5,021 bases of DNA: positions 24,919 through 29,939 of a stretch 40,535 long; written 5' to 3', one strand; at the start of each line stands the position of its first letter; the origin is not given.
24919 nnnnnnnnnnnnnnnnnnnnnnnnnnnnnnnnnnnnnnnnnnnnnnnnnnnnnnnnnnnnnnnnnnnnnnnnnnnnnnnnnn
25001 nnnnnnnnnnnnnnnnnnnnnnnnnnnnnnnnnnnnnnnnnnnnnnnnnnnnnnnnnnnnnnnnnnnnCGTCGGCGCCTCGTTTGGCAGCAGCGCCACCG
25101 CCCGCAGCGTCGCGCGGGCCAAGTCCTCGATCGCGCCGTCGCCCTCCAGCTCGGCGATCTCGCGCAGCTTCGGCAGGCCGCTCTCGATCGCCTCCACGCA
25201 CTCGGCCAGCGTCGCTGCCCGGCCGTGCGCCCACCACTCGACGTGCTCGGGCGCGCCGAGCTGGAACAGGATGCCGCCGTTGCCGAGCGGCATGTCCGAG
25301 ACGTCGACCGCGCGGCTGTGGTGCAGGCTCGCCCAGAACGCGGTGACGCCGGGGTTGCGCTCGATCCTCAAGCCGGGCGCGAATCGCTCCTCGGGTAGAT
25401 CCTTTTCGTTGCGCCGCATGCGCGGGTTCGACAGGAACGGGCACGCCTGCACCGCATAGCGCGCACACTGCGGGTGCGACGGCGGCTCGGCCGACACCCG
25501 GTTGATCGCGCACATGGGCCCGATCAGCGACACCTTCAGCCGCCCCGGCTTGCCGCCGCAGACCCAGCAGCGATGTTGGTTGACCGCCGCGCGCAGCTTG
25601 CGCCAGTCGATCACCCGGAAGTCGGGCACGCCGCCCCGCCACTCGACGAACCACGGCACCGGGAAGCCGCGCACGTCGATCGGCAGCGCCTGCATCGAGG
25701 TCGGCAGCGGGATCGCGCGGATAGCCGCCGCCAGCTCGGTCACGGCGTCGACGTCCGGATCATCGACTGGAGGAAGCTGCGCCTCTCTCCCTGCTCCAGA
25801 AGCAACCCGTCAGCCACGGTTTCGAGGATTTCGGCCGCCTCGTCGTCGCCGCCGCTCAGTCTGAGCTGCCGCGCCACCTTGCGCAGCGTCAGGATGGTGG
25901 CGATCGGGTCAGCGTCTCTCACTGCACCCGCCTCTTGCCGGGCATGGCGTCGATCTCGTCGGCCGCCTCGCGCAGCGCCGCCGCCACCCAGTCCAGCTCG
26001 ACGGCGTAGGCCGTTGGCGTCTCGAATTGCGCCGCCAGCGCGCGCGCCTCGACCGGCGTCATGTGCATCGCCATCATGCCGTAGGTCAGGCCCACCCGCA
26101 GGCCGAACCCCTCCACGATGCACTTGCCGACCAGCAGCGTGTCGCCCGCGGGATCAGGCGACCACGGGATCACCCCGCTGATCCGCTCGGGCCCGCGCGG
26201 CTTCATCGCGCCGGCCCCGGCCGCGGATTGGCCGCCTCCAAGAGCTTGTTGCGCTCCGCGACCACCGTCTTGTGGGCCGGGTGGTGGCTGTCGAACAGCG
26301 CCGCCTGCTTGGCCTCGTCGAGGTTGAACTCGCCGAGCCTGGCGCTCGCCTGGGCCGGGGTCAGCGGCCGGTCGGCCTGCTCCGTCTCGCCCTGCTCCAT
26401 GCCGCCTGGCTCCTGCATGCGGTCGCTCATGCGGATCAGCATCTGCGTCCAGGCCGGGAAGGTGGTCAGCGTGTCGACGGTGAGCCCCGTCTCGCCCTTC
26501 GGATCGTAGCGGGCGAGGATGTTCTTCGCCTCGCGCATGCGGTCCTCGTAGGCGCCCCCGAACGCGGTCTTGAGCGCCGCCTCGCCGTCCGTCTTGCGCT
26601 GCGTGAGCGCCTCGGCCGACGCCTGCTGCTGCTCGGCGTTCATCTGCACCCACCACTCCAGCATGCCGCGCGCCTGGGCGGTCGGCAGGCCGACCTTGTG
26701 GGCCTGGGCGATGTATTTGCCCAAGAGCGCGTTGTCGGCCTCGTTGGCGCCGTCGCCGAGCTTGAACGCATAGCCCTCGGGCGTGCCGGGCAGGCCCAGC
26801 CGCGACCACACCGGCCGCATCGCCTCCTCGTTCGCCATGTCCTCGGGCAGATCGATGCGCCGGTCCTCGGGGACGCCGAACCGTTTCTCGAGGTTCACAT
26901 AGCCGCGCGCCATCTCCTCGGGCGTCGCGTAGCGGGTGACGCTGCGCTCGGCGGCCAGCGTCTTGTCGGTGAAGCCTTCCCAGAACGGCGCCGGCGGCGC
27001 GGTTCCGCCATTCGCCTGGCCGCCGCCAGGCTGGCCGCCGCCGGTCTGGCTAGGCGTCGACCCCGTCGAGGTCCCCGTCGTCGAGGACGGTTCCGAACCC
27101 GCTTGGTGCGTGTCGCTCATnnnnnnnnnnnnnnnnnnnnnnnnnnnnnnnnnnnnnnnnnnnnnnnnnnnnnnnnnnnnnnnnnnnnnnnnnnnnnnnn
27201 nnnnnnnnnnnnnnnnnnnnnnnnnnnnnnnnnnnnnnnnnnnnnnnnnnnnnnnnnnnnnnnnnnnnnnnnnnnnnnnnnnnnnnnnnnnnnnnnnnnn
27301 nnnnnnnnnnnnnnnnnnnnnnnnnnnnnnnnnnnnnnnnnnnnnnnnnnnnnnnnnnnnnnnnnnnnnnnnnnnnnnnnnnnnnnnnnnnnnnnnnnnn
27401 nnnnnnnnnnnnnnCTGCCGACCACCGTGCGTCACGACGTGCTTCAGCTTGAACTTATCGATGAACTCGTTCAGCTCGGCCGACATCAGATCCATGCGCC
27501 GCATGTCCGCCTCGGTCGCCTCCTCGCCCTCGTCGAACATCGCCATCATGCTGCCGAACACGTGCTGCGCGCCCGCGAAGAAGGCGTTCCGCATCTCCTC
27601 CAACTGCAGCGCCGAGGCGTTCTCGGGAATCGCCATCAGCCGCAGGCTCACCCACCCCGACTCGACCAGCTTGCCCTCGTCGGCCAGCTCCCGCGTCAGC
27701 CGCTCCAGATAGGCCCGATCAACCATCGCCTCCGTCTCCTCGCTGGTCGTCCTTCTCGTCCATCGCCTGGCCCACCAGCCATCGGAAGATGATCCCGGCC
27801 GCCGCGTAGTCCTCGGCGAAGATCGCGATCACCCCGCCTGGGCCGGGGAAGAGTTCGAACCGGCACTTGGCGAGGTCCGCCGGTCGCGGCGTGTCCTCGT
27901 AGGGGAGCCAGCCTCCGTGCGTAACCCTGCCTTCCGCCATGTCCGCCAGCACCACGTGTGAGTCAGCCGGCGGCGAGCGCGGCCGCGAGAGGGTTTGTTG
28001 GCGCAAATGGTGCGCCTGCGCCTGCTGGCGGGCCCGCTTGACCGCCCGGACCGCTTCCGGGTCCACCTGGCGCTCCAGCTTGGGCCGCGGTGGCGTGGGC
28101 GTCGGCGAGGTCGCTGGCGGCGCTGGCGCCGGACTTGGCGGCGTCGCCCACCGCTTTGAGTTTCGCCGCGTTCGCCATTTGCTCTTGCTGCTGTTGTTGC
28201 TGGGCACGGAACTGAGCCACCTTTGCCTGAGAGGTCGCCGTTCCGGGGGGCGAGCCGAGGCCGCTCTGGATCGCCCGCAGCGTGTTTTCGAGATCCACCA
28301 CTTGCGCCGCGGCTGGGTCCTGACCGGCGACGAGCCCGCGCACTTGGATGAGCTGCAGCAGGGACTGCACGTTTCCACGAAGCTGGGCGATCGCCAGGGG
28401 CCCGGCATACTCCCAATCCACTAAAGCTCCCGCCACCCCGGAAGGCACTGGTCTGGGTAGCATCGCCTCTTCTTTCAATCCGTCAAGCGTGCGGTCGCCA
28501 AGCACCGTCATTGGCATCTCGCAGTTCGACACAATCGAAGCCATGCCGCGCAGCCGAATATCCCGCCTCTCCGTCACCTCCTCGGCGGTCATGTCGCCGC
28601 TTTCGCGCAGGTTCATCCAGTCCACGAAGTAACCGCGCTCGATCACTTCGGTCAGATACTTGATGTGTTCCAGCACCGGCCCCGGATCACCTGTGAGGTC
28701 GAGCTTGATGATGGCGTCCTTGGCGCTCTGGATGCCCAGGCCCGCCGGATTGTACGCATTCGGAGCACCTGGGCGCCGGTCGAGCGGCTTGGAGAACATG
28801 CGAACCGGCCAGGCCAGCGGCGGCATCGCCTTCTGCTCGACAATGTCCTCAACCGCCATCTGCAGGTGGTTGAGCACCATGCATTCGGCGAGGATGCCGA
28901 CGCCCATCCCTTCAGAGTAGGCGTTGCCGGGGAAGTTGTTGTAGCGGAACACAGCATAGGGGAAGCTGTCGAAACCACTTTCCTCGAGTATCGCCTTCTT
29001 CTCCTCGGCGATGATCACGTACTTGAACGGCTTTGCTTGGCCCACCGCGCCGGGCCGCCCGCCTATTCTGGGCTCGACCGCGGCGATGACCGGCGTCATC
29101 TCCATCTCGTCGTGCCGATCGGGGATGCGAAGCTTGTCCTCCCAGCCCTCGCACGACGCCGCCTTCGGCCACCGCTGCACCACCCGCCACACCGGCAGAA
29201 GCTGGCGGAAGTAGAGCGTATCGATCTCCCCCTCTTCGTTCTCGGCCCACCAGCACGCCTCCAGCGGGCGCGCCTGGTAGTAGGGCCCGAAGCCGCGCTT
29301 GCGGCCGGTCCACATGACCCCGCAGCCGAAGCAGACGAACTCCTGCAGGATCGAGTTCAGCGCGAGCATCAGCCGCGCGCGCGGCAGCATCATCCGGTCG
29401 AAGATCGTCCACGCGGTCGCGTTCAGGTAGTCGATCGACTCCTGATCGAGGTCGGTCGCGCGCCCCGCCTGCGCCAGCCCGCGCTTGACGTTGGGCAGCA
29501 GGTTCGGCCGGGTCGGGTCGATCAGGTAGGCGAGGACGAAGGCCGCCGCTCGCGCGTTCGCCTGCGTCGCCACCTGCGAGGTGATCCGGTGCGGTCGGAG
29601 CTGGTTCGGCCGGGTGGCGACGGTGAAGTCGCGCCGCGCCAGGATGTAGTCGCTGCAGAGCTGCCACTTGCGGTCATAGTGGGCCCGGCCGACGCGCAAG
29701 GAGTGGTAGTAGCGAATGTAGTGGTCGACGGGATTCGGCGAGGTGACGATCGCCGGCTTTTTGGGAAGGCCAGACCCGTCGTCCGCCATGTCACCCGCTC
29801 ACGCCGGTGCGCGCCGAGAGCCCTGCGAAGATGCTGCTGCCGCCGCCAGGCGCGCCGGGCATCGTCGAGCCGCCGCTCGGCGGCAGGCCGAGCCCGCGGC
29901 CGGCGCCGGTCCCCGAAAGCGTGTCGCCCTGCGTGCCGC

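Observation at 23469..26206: Six-gene non-structural insert between the scaffold and major capsid genes (Cys-rich protein, Xre-HTH, ParB-like and small ORFs)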

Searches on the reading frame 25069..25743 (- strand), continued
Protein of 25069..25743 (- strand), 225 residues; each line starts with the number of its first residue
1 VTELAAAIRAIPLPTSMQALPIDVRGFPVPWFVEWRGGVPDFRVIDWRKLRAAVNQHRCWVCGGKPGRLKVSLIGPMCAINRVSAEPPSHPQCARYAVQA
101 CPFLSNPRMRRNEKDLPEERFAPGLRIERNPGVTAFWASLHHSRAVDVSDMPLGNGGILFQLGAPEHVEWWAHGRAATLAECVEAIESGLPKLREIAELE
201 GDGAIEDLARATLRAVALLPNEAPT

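Call 71: get_annotated_region(hit=H63, flank=5000)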
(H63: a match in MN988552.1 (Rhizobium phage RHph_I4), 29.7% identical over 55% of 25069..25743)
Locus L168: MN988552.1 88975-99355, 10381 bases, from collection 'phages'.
description: Rhizobium phage RHph_I4, complete genome.
organism: Rhizobium phage RHph_I4 (NCBI taxid 2509735)
taxonomy: Viruses; Duplodnaviria; Heunggongvirae; Uroviricota; Caudoviricetes
host: Rhizobium phaseoli N771; source: agricultural lands; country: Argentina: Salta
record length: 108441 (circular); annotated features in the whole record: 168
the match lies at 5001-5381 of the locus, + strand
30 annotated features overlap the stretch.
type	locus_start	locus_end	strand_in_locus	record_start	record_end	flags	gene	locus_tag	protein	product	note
CDS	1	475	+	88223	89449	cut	-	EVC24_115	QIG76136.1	co-activator of prophage gene expression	co-activator of prophage gene expression IbrA; GO_function: GO:0003824 - catalytic activity; GO_process: GO:0008152 - ...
CDS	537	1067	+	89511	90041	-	-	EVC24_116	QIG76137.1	co-activator of prophage gene expression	co-activator of prophage gene expression IbrB; GO_function: GO:0003677 - DNA binding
CDS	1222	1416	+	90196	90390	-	-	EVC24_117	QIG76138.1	hypothetical protein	-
CDS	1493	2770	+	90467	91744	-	-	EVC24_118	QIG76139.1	hypothetical protein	-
CDS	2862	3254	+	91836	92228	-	-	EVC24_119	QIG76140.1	hypothetical protein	-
CDS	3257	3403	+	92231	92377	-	-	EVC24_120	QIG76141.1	hypothetical protein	-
CDS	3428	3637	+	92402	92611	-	-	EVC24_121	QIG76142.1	hypothetical protein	-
CDS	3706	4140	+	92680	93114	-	-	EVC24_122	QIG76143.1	hypothetical protein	-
CDS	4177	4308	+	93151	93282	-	-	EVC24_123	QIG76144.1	hypothetical protein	-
CDS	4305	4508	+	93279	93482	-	-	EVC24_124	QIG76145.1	hypothetical protein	-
CDS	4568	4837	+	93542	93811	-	-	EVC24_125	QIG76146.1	hypothetical protein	-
CDS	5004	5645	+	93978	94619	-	-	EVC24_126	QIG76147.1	putative clamp loader subunit DNA polymerase accessory protein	-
CDS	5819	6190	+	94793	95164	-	-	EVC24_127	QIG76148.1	hypothetical protein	-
CDS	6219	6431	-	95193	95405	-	-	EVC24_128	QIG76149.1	hypothetical protein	-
CDS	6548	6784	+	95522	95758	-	-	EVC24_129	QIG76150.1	hypothetical protein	-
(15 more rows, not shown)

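Call 80: find_encoding_contigs(protein=P0025, flank=10000, max_places=1)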
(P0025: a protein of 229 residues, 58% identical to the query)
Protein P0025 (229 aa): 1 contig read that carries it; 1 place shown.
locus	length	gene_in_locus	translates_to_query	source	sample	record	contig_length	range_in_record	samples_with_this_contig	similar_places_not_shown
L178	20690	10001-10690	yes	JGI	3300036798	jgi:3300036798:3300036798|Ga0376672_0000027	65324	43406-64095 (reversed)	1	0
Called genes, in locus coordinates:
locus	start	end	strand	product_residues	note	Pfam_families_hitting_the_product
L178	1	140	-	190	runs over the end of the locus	-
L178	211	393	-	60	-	-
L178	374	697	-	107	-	-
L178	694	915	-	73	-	-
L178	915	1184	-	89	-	-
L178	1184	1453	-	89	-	-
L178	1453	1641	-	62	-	-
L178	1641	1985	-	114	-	-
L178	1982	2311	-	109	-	-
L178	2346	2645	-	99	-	-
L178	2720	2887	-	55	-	-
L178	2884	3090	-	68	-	-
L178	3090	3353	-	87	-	-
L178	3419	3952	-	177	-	-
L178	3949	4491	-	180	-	-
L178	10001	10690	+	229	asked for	-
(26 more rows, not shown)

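Call 91: find_related_loci(query=A1, collection=genome_contigs, flank=5000)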
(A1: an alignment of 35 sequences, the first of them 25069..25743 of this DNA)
Query A1 (225 aa) in genome_contigs; peptide patterns used: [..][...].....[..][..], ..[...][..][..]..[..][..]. (x = any residue, [..] = any of these).
61 stretches matched a pattern; 41 encode a relative of the query (tblastn E <= 1e-3); 41 distinct loci.
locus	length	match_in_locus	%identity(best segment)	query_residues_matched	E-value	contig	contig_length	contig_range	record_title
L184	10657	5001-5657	59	1-222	3e-78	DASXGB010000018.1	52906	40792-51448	MAG TPA_asm: Caulobacteraceae bacterium isolate SMAG_U5153 k141_1071023, whole genome shotgun sequence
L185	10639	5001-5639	50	1-219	4e-66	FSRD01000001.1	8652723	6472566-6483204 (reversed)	Bradyrhizobium erythrophlei strain GAS478 genome assembly, contig: Ga0132009_11, whole genome shotgun sequence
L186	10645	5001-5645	49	1-221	1e-65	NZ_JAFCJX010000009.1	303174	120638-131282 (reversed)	Bradyrhizobium jicamae strain SZCCT0349 NODE_9, whole genome shotgun sequence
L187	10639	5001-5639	47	1-220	2e-63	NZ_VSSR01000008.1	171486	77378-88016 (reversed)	Bradyrhizobium cytisi strain CTAW11 CTAW11_S1_R1__contig_8, whole genome shotgun sequence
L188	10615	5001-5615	49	13-223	3e-63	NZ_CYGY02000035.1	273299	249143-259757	Paraburkholderia piptadeniae strain STM7183, whole genome shotgun sequence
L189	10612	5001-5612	47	13-223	7e-63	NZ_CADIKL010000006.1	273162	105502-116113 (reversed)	Paraburkholderia caffeinitolerans strain LMG 28688 isolate LMG 28688, whole genome shotgun sequence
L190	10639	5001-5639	47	1-220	9e-63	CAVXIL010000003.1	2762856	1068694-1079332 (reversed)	MAG: uncultured Alphaproteobacteria bacterium isolate MFD03346.bin.1.30 genome assembly, contig: contig_2533, whole geno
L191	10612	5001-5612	47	13-223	2e-62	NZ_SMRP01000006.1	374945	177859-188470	Paraburkholderia silviterrae strain 4M-K11 scaffold6, whole genome shotgun sequence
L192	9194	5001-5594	50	16-220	2e-62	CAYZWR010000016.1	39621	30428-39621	MAG TPA_asm: uncultured Thermoanaerobaculia bacterium isolate SRP173033_co1_328 genome assembly, contig: NODE_1383_lengt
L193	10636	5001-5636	47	3-219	2e-61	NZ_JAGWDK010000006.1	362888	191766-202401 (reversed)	Bradyrhizobium sp. sGM-13 S19-v1_n0006, whole genome shotgun sequence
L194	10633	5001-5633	45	7-224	1e-59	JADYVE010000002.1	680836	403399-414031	Ensifer sp. IC3342 NODE_2_length_680836_cov_14.0218_ID_2922, whole genome shotgun sequence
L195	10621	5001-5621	52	12-224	1e-59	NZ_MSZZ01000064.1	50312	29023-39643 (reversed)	Thermoactinospora rubra strain YIM 77501 contig064, whole genome shotgun sequence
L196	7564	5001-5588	49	8-207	3e-59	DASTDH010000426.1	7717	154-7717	MAG TPA_asm: Chthoniobacterales bacterium isolate SMAG_U814 k141_712874, whole genome shotgun sequence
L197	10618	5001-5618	49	11-221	4e-59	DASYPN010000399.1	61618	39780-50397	MAG TPA_asm: Pyrinomonadaceae bacterium isolate SMAG_U4457 k141_3984120, whole genome shotgun sequence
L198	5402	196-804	47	13-220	2e-56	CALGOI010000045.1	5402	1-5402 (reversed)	MAG TPA_asm: uncultured Ignavibacteriae bacterium isolate SRR7515931_bin.151_CONCOCT_v1.1_MAG genome assembly, contig: E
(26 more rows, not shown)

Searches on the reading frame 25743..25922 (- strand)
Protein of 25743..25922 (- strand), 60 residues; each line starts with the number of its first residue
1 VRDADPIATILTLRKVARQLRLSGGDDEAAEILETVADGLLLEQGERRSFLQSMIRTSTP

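Call 5: search_protein_families(library=pfam, proteins=[window:25743-25922:-], max_evalue=0.1)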
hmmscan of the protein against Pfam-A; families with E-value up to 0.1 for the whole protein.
window:25743-25922:- (60 aa): 0 families

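Call 6: search_protein_families(library=phrogs, proteins=[window:25743-25922:-], max_evalue=0.1)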
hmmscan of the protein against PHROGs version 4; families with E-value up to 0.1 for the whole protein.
window:25743-25922:- (60 aa): 0 families

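Call 33: search_protein_families(library=ncbifam, proteins=[window:25743-25922:-], max_evalue=0.1)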
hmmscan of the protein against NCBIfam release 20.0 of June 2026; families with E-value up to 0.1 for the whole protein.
window:25743-25922:- (60 aa): 1 family
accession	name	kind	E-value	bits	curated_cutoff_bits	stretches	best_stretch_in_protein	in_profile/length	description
NF040586.1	FxSxx_TPR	equivalog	0.056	11.9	300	1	4-43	550-589/830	FxSxx-COOH system tetratricopeptide repeat protein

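Call 34: search_protein_families(library=padloc, proteins=[window:25743-25922:-], max_evalue=0.1)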
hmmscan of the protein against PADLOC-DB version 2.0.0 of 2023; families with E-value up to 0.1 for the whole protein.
window:25743-25922:- (60 aa): 0 families

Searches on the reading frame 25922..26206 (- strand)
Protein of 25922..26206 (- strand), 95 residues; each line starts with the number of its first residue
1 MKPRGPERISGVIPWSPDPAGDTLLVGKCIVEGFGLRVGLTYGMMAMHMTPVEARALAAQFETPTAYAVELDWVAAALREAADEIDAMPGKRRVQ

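Call 5: search_protein_families(library=pfam, proteins=[window:25922-26206:-], max_evalue=0.1)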
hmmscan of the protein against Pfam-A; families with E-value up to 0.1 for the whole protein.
window:25922-26206:- (95 aa): 1 family
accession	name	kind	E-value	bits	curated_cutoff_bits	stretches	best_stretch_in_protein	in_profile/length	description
PF00502.25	Phycobilisome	-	0.074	13.5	22.2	1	40-83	87-130/155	Phycobilisome protein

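Call 6: search_protein_families(library=phrogs, proteins=[window:25922-26206:-], max_evalue=0.1)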
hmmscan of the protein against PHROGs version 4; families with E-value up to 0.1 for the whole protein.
window:25922-26206:- (95 aa): 0 families

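Call 33: search_protein_families(library=ncbifam, proteins=[window:25922-26206:-], max_evalue=0.1)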
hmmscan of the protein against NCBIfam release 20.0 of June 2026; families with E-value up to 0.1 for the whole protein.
window:25922-26206:- (95 aa): 0 families

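Call 34: search_protein_families(library=padloc, proteins=[window:25922-26206:-], max_evalue=0.1)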
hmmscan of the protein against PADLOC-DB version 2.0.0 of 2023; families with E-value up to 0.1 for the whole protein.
window:25922-26206:- (95 aa): 0 families

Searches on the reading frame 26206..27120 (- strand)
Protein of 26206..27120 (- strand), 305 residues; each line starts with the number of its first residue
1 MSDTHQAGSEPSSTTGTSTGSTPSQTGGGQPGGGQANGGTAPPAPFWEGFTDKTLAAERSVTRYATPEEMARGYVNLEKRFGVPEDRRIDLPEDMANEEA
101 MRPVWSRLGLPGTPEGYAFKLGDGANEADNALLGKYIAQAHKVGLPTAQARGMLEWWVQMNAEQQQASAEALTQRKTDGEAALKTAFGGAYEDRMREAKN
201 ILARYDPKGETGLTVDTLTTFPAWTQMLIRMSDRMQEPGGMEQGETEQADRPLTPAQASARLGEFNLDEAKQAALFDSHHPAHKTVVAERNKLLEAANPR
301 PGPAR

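Call 5: search_protein_families(library=pfam, proteins=[window:26206-27120:-], max_evalue=0.1)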
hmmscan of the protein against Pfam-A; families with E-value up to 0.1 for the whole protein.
window:26206-27120:- (305 aa): 0 families

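Call 6: search_protein_families(library=phrogs, proteins=[window:26206-27120:-], max_evalue=0.1)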
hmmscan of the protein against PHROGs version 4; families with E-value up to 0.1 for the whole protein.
window:26206-27120:- (305 aa): 2 families
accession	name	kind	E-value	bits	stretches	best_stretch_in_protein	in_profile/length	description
phrog_3742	-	unknown function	7.3e-27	96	1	11-295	10-283/287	-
phrog_30010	-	unknown function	0.028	14.2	1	112-180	52-123/517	-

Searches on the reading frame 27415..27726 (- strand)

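Call 33: search_protein_families(library=ncbifam, proteins=[window:27415-27726:-], max_evalue=0.1)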
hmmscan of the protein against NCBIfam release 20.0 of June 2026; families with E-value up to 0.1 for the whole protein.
window:27415-27726:- (104 aa): 1 family
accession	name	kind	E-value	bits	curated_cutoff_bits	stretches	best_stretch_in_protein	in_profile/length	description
NF010499.0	PRK13918.1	equivalog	0.076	12.5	274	1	21-89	35-101/205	CRP/FNR family transcriptional regulator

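Call 34: search_protein_families(library=padloc, proteins=[window:27415-27726:-], max_evalue=0.1)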
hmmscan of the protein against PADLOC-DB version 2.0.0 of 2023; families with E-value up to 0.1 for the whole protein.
window:27415-27726:- (104 aa): 0 families

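Call 82: search_protein_families(library=phrogs, proteins=[window:27415-27726:-], max_evalue=0.01)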
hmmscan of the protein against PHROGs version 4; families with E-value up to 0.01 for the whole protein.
window:27415-27726:- (104 aa): 0 families

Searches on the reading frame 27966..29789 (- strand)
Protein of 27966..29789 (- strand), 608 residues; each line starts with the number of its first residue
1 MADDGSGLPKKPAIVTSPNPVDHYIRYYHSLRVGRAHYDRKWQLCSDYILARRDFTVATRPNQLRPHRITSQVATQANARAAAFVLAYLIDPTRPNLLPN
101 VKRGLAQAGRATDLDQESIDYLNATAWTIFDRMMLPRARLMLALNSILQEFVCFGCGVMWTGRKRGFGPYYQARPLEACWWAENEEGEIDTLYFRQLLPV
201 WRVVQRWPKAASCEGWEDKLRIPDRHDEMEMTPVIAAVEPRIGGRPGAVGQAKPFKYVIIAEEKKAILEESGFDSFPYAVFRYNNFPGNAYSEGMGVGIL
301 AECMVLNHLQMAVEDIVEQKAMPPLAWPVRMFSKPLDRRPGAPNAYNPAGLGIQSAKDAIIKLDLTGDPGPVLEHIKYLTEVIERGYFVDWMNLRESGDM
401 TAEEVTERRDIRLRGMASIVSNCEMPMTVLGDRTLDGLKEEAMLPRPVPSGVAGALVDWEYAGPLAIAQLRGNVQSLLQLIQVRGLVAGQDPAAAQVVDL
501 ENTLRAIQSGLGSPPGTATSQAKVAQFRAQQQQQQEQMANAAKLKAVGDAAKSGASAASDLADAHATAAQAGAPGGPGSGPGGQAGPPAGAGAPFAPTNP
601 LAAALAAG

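Call 10: search_protein_families(library=phrogs, proteins=[window:27966-29789:-], max_evalue=0.001)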
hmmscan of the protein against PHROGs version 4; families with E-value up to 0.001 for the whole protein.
window:27966-29789:- (608 aa): 3 families
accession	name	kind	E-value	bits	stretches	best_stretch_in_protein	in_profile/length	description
phrog_332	-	connector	1.2e-65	223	1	23-560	13-547/560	head-tail adaptor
phrog_21643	-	unknown function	3.5e-20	73.3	1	373-557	66-246/268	-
phrog_449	-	connector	0.00039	20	0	473-553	429-511/520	head-tail adaptor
